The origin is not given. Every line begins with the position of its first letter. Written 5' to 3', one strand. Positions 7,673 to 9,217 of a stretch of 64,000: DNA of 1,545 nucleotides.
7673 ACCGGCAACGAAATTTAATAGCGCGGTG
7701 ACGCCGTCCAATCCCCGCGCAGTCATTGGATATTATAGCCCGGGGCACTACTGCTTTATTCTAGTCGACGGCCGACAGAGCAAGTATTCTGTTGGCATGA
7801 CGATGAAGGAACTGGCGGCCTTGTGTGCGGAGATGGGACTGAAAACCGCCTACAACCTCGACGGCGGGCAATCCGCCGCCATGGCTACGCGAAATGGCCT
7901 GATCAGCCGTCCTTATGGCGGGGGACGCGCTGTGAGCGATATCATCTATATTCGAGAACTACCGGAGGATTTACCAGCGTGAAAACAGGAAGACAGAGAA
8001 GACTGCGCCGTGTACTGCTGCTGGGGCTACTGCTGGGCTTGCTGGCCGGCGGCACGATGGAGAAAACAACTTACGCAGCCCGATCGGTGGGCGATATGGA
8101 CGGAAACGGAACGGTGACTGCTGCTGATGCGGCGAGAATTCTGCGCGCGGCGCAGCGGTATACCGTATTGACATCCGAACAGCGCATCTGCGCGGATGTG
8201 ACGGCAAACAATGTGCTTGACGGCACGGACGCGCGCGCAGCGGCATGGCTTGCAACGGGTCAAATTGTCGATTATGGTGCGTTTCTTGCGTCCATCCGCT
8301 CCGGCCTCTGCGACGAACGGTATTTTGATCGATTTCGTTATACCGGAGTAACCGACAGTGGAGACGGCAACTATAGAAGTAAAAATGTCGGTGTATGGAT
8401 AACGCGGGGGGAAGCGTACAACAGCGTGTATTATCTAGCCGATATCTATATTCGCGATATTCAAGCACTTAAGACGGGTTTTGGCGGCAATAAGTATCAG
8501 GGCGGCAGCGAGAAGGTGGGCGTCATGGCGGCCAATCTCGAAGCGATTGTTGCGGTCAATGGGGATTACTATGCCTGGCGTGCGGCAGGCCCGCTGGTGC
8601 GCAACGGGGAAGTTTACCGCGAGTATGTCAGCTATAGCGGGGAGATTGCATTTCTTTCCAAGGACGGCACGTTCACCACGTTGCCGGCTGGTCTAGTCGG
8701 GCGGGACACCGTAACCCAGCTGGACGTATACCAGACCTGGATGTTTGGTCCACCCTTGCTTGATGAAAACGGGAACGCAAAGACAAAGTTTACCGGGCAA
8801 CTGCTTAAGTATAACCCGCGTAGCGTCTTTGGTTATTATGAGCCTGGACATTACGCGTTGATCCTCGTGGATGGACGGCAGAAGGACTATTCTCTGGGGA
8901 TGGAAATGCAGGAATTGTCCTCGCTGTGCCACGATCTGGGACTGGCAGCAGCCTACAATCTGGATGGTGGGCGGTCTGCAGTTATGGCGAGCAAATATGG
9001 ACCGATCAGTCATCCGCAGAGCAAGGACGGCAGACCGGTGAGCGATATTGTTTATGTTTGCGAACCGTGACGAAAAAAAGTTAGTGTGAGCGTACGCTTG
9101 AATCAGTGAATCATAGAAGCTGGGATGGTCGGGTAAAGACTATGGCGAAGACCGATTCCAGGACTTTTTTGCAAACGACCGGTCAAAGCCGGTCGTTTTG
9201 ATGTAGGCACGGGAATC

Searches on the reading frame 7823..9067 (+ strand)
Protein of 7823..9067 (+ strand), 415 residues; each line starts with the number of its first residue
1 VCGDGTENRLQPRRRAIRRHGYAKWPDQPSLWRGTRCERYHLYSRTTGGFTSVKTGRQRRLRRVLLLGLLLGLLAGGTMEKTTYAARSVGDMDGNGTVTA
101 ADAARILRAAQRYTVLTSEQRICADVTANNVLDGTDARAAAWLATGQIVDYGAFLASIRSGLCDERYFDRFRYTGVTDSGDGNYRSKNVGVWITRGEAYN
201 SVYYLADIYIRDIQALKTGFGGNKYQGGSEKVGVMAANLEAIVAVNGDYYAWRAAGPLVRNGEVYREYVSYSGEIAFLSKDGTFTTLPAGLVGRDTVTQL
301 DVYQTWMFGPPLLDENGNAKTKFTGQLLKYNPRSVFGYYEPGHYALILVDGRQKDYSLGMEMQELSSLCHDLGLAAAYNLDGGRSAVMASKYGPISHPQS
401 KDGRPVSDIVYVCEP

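Call 6: search_protein_families(library=pfam, proteins=[window:7823-9067:+], max_evalue=0.001)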
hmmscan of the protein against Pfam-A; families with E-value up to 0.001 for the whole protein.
window:7823-9067:+ (415 aa): 2 families
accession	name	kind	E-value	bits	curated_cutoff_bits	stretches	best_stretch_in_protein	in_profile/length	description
PF09992.14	NAGPA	-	3.6e-23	83.1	25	1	241-412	3-168/169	Phosphodiester glycosidase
PF00404.24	Dockerin_1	-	2.4e-05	24.8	22.9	1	90-137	2-49/57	Dockerin type I domain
